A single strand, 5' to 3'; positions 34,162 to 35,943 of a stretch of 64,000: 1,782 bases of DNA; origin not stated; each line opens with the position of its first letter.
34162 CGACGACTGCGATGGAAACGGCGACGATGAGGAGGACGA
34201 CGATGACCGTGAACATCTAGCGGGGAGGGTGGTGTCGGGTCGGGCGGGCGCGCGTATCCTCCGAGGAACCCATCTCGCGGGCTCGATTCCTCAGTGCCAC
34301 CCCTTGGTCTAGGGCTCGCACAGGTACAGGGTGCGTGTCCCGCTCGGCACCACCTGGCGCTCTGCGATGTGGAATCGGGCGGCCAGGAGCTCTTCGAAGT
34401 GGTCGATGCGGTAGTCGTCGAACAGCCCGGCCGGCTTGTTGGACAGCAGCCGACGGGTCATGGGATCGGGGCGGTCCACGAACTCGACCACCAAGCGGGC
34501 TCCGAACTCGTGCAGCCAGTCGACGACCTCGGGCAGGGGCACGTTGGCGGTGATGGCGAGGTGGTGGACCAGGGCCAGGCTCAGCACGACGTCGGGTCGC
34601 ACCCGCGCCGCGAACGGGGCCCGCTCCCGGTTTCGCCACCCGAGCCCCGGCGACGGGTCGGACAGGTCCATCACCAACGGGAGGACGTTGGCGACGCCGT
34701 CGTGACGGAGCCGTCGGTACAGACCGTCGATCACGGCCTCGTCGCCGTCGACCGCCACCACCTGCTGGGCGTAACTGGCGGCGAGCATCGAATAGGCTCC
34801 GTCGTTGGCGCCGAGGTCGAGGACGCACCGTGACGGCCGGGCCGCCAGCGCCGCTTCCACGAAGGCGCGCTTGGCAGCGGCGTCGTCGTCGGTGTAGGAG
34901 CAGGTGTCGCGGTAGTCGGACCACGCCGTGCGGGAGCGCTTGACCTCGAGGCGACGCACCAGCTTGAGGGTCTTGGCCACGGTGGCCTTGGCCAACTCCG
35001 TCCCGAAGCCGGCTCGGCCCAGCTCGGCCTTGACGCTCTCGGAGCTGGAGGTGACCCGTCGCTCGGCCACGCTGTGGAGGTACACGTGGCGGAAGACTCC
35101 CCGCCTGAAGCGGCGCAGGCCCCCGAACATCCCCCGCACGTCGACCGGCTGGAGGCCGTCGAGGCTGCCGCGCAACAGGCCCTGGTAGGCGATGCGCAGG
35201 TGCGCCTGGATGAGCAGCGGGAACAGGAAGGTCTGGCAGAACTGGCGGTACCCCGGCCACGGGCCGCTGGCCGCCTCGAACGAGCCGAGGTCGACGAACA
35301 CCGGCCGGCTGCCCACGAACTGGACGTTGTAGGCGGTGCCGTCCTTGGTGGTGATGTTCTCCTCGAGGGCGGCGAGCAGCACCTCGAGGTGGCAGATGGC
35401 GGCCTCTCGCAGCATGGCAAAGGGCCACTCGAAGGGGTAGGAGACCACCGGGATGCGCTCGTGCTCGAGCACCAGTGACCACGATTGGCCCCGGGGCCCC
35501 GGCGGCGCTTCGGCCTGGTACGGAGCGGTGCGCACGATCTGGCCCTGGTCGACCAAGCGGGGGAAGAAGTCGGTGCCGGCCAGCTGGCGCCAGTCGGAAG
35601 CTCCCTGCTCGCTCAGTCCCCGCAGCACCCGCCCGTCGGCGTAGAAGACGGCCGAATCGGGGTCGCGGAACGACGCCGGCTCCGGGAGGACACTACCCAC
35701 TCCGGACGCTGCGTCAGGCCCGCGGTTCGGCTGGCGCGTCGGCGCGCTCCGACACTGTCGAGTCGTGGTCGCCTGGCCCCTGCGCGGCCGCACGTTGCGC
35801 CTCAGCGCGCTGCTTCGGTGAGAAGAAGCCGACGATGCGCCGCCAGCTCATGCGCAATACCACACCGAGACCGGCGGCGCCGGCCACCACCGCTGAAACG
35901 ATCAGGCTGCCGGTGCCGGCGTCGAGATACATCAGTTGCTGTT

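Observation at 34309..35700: Kinase-like / SAM-methyltransferase fusion: candidate WbdD-style chain-capping enzyme in an actinobacterial locus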

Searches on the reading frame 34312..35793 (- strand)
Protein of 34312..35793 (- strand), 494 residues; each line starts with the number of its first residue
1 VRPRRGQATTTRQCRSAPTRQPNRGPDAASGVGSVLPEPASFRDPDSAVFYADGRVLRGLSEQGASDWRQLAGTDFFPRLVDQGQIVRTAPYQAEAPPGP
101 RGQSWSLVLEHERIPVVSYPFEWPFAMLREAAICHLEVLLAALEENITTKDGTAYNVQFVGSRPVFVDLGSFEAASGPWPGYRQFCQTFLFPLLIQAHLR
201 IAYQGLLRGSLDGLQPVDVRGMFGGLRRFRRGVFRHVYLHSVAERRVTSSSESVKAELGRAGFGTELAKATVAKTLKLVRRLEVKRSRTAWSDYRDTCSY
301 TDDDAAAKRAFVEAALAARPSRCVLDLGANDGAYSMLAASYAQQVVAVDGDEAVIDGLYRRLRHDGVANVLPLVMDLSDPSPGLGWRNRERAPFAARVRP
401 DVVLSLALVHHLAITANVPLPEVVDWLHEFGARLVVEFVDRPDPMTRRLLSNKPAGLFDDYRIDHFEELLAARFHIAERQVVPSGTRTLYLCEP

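Call 3: search_protein_families(library=pfam, proteins=[window:34312-35793:-], max_evalue=1)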
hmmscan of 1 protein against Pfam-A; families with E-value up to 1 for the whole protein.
window:34312-35793:- (494 aa): 5 families
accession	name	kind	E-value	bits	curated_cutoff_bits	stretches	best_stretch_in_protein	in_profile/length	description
PF13649.12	Methyltransf_25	-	0.0012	19.9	27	1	324-379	1-57/97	Methyltransferase domain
PF13489.12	Methyltransf_23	-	0.002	18.3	27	1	310-451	11-131/164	Methyltransferase domain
PF08242.18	Methyltransf_12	-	0.0033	18.6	30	1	325-421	1-79/98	Methyltransferase domain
PF13472.12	Lipase_GDSL_2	-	0.022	15.7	32.9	1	308-398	51-135/178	GDSL-like Lipase/Acylhydrolase family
PF08241.18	Methyltransf_11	-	0.054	14.6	21.2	1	325-376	1-50/95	Methyltransferase domain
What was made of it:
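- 34312..34923 (-): Class I SAM-dependent methyltransferase domain (about residues 260-463). Motif I, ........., lies at 34798-34824. Pfam Methyltransf_25/23/12 hits at E about 1e-3, below the cut-offs (call 3).
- Checked: Pfam hits are weak and below the curated cut-offs (E about 1e-3, call 3).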

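Call 4: search_protein_families(library=ncbifam, proteins=[window:34312-35793:-], max_evalue=1)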
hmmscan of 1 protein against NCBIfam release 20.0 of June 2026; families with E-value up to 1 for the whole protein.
window:34312-35793:- (494 aa): 13 families
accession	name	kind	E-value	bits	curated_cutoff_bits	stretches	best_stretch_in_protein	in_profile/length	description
NF043040.1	corrin_prot_MT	hypoth_equivalog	0.0027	17.2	180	1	316-369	37-90/216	corrinoid protein-associated methyltransferase CpaM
NF000468.1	Erm37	exception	0.0044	17.1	350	1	285-360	5-72/179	23S rRNA (adenine(2058)-N(6))-methyltransferase Erm(37)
TIGR01444.1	fkbM_fam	subfamily_domain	0.0095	16.4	37.7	1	324-370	2-50/143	FkbM family methyltransferase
NF011529.0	PRK14968.1-3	equivalog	0.017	14.5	162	1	316-373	30-87/198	putative methyltransferase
NF008405.0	PRK11207.1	equivalog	0.018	14.5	218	1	309-378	20-88/198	tellurite resistance methyltransferase TehB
NF047730.1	tRNAMtaseTrm5b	equivalog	0.032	13.4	600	1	318-377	179-238/330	tRNA (guanine(37)-N1)-methyltransferase Trm5b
NF000337.1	erm_SHROVE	exception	0.062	12.6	320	1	303-366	13-74/248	ErmE/ErmH/ErmO/ErmR family 23S rRNA (adenine(2058)-N(6))-methyltransferase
NF000272.2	OqxA_adapt_sub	exception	0.074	12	835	1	239-315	95-169/391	multidrug efflux RND transporter periplasmic adaptor subunit OqxA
NF005640.0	PRK07402.1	equivalog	0.094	12.3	219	1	309-370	32-95/200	precorrin-6Y C5,15-methyltransferase subunit CbiT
TIGR00479.1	rumA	equivalog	0.11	11.3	183.55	1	315-375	288-348/432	23S rRNA (uracil(1939)-C(5))-methyltransferase RlmD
TIGR04290.1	meth_Rta_06860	hypoth_equivalog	0.13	11.7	300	1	322-353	51-83/226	TIGR04290 family methyltransferase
NF009639.0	PRK13168.1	equivalog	0.18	10.6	458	1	315-381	295-361/446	23S rRNA (uracil(1939)-C(5))-methyltransferase RlmD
NF012223.0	erm_F_23S_MT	exception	0.28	10.5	575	1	301-364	16-76/266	23S rRNA (adenine(2058)-N(6))-methyltransferase Erm(F)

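Call 7: search_solved_structures(query=window:34312-35793:-, max_evalue=10, show_alignments=2)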
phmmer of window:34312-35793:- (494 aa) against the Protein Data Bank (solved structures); distinct sequences matched with E-value up to 10: 6.
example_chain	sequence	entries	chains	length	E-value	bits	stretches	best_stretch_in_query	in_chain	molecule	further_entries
7eu3_4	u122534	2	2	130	0.35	13.2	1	107-177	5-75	Photosynthetic NDH subunit of subcomplex L4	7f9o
7o6p_A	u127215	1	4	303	0.52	12.7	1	133-297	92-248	borneol dehydrogenase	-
4jgg_A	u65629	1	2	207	0.6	12.5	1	285-347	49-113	Esterase TesA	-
4q76_A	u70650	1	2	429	0.8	12.1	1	404-438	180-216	Cysteine desulfurase 2, chloroplastic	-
4q75_A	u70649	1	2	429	0.8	12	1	404-438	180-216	Cysteine desulfurase 2, chloroplastic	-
6dnz_B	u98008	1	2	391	2.3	10.6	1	304-369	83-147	Arginine N-methyltransferase, putative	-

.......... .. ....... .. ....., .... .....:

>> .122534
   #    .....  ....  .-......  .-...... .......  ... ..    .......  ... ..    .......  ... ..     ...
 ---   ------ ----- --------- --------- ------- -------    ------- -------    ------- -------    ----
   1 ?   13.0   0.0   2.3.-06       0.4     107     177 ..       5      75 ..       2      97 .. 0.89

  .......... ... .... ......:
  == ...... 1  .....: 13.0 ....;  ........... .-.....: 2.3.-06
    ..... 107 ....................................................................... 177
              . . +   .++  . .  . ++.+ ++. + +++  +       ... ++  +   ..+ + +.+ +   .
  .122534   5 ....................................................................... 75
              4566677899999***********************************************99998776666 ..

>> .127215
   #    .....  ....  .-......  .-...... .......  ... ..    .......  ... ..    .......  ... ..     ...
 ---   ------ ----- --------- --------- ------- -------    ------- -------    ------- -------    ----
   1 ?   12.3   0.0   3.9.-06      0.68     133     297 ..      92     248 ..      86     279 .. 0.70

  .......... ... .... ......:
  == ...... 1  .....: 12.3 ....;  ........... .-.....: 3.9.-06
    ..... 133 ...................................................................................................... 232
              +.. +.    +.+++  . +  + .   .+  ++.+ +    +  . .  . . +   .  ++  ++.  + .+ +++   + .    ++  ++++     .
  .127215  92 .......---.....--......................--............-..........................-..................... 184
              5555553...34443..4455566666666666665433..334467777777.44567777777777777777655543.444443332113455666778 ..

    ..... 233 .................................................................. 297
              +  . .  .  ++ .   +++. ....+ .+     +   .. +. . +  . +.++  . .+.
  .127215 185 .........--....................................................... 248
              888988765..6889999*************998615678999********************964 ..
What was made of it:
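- Tried and rejected: Pfam, NCBIfam and PDB sequence searches of the N-terminal half found nothing (calls 3, 4, 7).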

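Call 8: find_homologous_proteins(query=window:34312-35793:-, max_evalue=0.001)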
Query window:34312-35793:- (494 aa): 6827 proteins with E <= 0.001 among 8000 candidates; the best 120 are listed.
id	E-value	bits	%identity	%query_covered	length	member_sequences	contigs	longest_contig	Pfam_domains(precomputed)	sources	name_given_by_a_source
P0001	7.9e-294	993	93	94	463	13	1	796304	-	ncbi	-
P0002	1.2e-277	940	89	94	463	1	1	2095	-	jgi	jgi:SAM-dependent methyltransferase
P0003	1.9e-277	939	87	94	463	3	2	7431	-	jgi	jgi:SAM-dependent methyltransferase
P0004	6.3e-275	931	87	94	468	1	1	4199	-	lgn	-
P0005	1.8e-273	926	87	94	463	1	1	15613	-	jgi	jgi:SAM-dependent methyltransferase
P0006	1.0e-241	821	86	84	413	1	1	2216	-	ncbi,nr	ncbi:MAG: class I SAM-dependent methyltransferase, partial [Actinomycetota bacterium]|nr:class I SAM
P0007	1.1e-228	778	75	93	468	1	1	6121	-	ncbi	ncbi:nodulation protein NoeA [soil metagenome]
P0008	3.0e-227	774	72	96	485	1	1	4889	-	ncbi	-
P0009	3.3e-218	744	73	93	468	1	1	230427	-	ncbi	-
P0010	9.4e-213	726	70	93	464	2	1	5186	-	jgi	jgi:ribosomal protein L11 methylase PrmA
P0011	1.7e-212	725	71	93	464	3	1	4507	PF08242.19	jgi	jgi:SAM-dependent methyltransferase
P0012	7.9e-212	723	69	93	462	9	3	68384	-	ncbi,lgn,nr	ncbi:MAG: class I SAM-dependent methyltransferase [Acidimicrobiia bacterium]|nr:class I SAM-dependen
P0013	1.7e-209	715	70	93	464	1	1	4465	-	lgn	-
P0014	3.7e-209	714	69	93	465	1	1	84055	-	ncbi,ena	ncbi:MAG TPA: class I SAM-dependent methyltransferase [Acidimicrobiales bacterium]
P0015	1.7e-208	712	68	93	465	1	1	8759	-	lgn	-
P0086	1.5e-200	686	66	93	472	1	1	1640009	-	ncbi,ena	-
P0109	2.4e-199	682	68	92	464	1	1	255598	-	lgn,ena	-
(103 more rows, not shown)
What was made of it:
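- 34309..35700 (-): NoeA/Lani_1194-family bifunctional protein, 463 aa (the finding). More than 6,800 homologs (call 8).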

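Call 19: predict_structure(alignment_id=A1)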
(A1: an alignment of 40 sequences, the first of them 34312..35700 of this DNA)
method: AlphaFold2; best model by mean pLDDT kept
length: 463 residues; sequences in the alignment: 40
mean_pLDDT: 80.0   pTM: 0.83
mean pLDDT of the five models: 80.0, 79.2, 76.1, 76.1, 73.8
residues with pLDDT >= 90: 161; 70-90: 196; 50-70: 75; < 50: 31
segments of 3 or more residues with pLDDT < 50: 1-3, 8-11, 179-182, 198-200, 206-208, 210-213, 215-217
pLDDT, mean of each block of 10 residues (from residue 1): 48 71 86 90 93 92 79 88 84 93 96 90 87 86 82 83 81 63 54 50 49 48 57 79 92 64 57 90 89 86 89 89 89 93 76 62 74 85 84 88 92 84 86 94 96 92 92
secondary structure, 60 per line:
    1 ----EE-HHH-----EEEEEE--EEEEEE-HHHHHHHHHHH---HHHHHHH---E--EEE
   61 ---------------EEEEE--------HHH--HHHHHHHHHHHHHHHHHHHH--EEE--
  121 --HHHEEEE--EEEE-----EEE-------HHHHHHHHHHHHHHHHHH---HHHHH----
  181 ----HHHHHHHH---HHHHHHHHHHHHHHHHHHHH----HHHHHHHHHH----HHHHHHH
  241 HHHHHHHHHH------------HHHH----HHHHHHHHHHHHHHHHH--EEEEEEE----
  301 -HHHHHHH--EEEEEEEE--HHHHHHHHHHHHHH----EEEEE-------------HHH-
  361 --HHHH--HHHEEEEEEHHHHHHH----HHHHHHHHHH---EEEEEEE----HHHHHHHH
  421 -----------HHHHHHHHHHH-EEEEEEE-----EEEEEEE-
elements in order: E16-21 E24-29 H31-41 H45-51 E58-60 E76-80 H94-113 E116-118 E126-129 E132-135 E141-143 H151-168 H172-176 H185-192 H196-215 H220-229 H234-250 H263-266 H271-287 E290-296 H302-308 E311-318 H321-334 E339-343 H363-366 E372-377 H378-384 H389-398 E402-408 H413-420 H432-442 E444-450 E456-462
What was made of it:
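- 34309..35700 (-): The full-length AlphaFold2 model has pTM 0.83 (call 19).
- On WbdD (O9a-type chain terminator): The predicted secondary structure shows no long C-terminal helix (call 19).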

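Call 22: fold_search(model_id=the predicted structure, library=pdb)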
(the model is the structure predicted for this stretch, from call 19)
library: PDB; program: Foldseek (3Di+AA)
matches with E <= 10: 1996; with E <= 0.001: 650
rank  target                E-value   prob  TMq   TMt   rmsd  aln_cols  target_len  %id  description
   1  9k2f_D                8.4e-07  1.00  0.28  0.53   8.6       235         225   17  Crystal Structure of CyaF/SAH in open conformational state (released 2025-10-22)
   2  4m73_B                1.4e-06  1.00  0.28  0.38   6.3       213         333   15  Mutant structure of methyltransferase from Streptomyces hygroscopicus (released 2014-06-25)
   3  1ve3_A                1.8e-06  1.00  0.32  0.63   5.7       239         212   15  Crystal structure of PH0226 protein from Pyrococcus horikoshii OT3 (released 2005-05-24)
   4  1xxl_A                2.0e-06  1.00  0.24  0.44   8.8       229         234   12  The crystal structure of YcgJ protein from Bacillus subitilis at 2.1 A resolution (released 2004-11-23)
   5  8ryf_B                2.1e-06  1.00  0.30  0.59   4.6       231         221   16  AzeJ in complex with MTA and AZE from Pseudomonas aeruginosa (P4(2)22) (released 2025-01-01)
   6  3jwi_B                2.1e-06  1.00  0.28  0.61   6.8       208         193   14  Crystal structure analysis of the methyltransferase domain of bacterial-CtHen1-CN (released 2009-10-20)
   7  2bh2_B                2.2e-06  1.00  0.28  0.31   4.3       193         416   19  Crystal Structure of E. coli 5-methyluridine methyltransferase RumA in complex with ribosomal RNA substrate and S-aden (released 2005-03-30)
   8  1uwv                  2.3e-06  1.00  0.28  0.30   4.6       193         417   20  Crystal Structure of RumA, the iron-sulfur cluster containing E. coli 23S Ribosomal RNA 5-Methyluridine Methyltransferas (released 2004-03-18)
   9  5f8c_A                2.3e-06  1.00  0.23  0.30  21.6       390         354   13  Rv2258c-unbound (released 2016-06-29)
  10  4kib_B                2.6e-06  1.00  0.29  0.39   5.5       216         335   14  Crystal structure of methyltransferase from Streptomyces hygroscopicus complexed with S-adenosyl-L-homocysteine and me (released 2014-05-07)
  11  4qdk_B                2.9e-06  1.00  0.30  0.58   5.8       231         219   14  Crystal structure of magnesium protoporphyrin IX methyltransferase (ChlM) from Synechocystis PCC 6803 with bound SAH (released 2014-08-06)
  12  5eeh_A                2.9e-06  1.00  0.28  0.36  17.8       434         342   12  Crystal structure of carminomycin-4-O-methyltransferase DnrK in complex with SAH and 2-chloro-4-nitrophenol (released 2015-12-16)
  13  4kib_A                3.1e-06  1.00  0.28  0.38   5.7       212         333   12  Crystal structure of methyltransferase from Streptomyces hygroscopicus complexed with S-adenosyl-L-homocysteine and me (released 2014-05-07)
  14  2bh2_A                3.1e-06  1.00  0.25  0.27   4.9       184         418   19  Crystal Structure of E. coli 5-methyluridine methyltransferase RumA in complex with ribosomal RNA substrate and S-aden (released 2005-03-30)
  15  8ryd_A                3.3e-06  1.00  0.31  0.58   4.5       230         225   16  AzeJ in complex with SAH from Pseudomonas aeruginosa (released 2025-01-01)
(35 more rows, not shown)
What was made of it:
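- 34312..34923 (-): The 50 listed Foldseek hits are all annotated as methyltransferases or SAM-dependent enzymes, nearly all class I, at E about 1e-6 (call 22).
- Checked: However, the 50 Foldseek matches listed for the full-length model are all annotated as methyltransferases or SAM-dependent enzymes, nearly all of them class I (E about 1e-6, probability 1.0, call 22).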

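Call 31: search_dna_similar(query=window:34312-35700:-, collection=plasmids, mode=protein, max_rows=25)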
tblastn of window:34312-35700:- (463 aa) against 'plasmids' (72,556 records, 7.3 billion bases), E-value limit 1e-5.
Records with a match: 65; places in all: 65; records where one place covers at least 80% of the query: 65.
Best place of each record, by identity: <60% 65.
By first word of the organism name: Sinorhizobium 57; Rhizobium 3; Singulisphaera 1; Deltaproteobacteria 1; Gemmatirosa 1; Novosphingobium 1; Ensifer 1.
By predicted mobility (MOB-suite, as given by PLSDB): conjugative 61; non-mobilizable 4.
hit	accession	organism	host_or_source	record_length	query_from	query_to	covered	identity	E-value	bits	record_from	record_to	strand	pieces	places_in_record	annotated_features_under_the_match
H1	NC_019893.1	Singulisphaera acidiphila DSM 18658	sphagnum peat from the bog Obukhovskoe ...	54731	9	460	98%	37.6%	6e-65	234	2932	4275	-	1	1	SAM-dependent methyltransferase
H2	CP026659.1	Deltaproteobacteria bacterium Smac51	cockroach,pure culture,hindgut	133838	3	460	99%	35.4%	8e-72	254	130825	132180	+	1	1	SAM-dependent methyltransferase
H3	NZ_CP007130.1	Gemmatirosa kalamazoonensis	-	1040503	10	462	98%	34.1%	4e-55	205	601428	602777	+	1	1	record has no annotation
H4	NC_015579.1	Novosphingobium sp. PP1Y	-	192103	4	458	98%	33.8%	8e-48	184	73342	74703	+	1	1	hypothetical protein (x2)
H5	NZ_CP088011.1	Rhizobium sp. T136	Melilotus albus,Cell culture,root nodule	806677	8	462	98%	33.0%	5e-55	205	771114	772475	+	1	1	SAM-dependent methyltransferase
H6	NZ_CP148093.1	Rhizobium sp. T1470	Medicago sativa,cell culture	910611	8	462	98%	32.8%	7e-54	201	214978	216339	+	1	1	class I SAM-dependent methyltransferase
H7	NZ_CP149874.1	Rhizobium sp. T1473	-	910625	8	462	98%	32.8%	7e-54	201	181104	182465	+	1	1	class I SAM-dependent methyltransferase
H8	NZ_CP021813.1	Sinorhizobium meliloti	Medicago truncatula,Single Cell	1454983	9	462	98%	32.8%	3e-54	202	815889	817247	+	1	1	none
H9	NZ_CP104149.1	Sinorhizobium medicae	Trigonella foenum-graecum,cell culture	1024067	9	462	98%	32.7%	2e-56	209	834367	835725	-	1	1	record has no annotation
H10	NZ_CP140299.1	Sinorhizobium kummerowiae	Kummerowia stipulacea,Pure culture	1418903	9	462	98%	32.5%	1e-55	207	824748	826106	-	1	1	none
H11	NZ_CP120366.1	Sinorhizobium kummerowiae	Kummerowia stipulacea,Pure culture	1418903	9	462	98%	32.5%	1e-55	207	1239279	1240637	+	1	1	none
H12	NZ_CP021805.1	Sinorhizobium meliloti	Medicago truncatula,Single Cell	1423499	9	462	98%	32.5%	1e-55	207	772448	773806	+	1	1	none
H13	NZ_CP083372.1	Ensifer canadensis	Melilotus albus,Cell Culture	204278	9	462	98%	32.5%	2e-55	206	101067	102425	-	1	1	noeA: nodulation protein NoeA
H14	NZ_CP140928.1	Sinorhizobium medicae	Medicago lupulina,whole organism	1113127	9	462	98%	32.5%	2e-55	206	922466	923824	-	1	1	record has no annotation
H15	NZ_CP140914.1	Sinorhizobium medicae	Medicago lupulina,whole organism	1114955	9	462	98%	32.5%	2e-55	206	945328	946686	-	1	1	record has no annotation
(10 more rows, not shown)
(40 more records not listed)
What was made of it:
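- Source names among the homologs include 'nodulation protein NoeA' (calls 8, 31).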

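Call 32: get_annotated_region(hit=H13, flank=6000)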
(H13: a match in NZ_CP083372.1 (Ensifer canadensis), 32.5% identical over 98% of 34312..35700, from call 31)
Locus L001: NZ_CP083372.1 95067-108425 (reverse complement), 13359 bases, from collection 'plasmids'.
description: Ensifer canadensis strain T173 plasmid pT173b, complete sequence
organism: Ensifer canadensis (NCBI taxid 555315)
taxonomy: Bacteria; Pseudomonadota; Alphaproteobacteria; Hyphomicrobiales; Rhizobiaceae; Ensifer; Ensifer canadensis
host: -; source: Melilotus albus,Cell Culture; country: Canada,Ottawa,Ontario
typing (MOB-suite, as given by PLSDB): non-mobilizable; mating-pair formation MPF_T
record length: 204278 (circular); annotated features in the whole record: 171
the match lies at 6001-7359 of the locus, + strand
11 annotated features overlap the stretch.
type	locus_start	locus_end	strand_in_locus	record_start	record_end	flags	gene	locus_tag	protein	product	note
CDS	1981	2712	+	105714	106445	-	ccoO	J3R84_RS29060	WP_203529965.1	cytochrome-c oxidase, cbb3-type subunit II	-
CDS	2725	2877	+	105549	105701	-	-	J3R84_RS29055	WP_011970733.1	CcoQ/FixQ family Cbb3-type cytochrome c oxidase assembly chaperone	-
CDS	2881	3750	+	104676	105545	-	ccoP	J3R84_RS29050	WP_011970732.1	cytochrome-c oxidase, cbb3-type subunit III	-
CDS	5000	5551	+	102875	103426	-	nodL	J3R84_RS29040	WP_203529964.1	nodulation O-acetyltransferase NodL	-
CDS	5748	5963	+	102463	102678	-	-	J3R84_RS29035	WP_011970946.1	hypothetical protein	-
CDS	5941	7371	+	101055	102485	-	noeA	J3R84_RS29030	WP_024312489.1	nodulation protein NoeA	-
CDS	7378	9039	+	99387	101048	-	noeB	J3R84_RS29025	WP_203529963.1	sulfatase-like hydrolase/transferase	-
CDS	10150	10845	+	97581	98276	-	-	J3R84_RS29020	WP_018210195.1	GntR family transcriptional regulator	-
CDS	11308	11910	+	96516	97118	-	-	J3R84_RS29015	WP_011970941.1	amino acid synthesis family protein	-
CDS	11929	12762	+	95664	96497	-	-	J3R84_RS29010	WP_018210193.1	alpha/beta fold hydrolase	-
CDS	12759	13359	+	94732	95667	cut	-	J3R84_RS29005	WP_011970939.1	flavin reductase family protein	-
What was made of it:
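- The same gene order occurs in Ensifer: 71-aa hypothetical, then noeA, then noeB (call 32). NoeA sits in a Nod-factor operon with no Wzm/Wzt (call 32).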
